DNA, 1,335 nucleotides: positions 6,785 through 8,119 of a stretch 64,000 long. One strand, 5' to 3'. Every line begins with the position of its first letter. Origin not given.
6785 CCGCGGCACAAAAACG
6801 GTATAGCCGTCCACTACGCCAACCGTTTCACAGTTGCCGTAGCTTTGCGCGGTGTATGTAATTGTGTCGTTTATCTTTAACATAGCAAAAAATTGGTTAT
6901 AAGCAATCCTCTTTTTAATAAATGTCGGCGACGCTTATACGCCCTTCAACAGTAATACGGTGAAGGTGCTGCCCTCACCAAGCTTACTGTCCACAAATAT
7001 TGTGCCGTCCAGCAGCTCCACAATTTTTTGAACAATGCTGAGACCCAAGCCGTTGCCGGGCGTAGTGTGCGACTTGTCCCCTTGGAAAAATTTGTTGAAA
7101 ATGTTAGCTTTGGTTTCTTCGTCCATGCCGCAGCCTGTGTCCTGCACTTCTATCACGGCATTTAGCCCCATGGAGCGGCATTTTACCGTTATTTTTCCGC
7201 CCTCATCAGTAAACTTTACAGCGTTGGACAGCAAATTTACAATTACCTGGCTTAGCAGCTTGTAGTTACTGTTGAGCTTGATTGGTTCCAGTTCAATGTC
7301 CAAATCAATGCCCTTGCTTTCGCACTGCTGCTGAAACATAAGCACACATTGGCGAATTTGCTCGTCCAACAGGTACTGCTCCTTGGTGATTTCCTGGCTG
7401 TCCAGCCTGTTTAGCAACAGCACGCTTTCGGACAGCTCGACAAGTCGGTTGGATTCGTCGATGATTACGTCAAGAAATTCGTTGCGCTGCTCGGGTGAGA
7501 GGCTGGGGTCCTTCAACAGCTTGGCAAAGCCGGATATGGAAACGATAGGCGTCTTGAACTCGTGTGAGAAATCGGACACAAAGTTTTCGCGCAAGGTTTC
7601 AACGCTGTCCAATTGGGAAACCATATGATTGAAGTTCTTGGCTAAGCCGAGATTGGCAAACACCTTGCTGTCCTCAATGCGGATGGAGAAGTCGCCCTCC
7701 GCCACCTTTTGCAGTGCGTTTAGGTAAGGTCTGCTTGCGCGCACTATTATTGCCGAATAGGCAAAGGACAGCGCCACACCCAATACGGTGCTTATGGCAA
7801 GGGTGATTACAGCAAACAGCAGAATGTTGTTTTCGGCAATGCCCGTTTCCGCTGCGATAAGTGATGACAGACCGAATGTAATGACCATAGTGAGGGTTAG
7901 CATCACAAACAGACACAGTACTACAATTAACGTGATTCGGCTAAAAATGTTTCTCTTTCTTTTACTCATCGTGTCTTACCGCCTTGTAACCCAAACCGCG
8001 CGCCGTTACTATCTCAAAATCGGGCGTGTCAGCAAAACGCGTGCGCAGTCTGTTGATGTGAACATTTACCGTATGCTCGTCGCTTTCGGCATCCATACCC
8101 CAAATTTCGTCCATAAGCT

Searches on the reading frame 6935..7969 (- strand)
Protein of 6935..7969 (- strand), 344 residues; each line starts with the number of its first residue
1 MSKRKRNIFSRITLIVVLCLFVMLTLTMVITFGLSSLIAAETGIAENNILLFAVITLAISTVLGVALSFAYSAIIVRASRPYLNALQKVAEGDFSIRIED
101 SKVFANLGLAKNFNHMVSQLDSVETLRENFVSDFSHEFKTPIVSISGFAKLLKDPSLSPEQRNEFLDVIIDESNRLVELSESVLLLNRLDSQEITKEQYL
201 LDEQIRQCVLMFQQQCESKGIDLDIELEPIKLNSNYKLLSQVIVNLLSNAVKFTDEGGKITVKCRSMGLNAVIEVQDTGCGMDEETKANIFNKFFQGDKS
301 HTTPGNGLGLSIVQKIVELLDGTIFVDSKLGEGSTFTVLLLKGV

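Call 76: search_protein_families(library=pfam, proteins=[window:6935-7969:-])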
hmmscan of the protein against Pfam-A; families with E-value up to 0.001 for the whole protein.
window:6935-7969:- (344 aa): 2 families
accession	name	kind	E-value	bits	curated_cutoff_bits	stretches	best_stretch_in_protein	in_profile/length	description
PF02518.31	HATPase_c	-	8.9e-29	100.6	26.4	1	237-340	4-107/111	Histidine kinase-, DNA gyrase B-, and HSP90-like ATPase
PF00512.31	HisKA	-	6.9e-16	58.5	26.9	1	127-191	2-65/66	His Kinase A (phospho-acceptor) domain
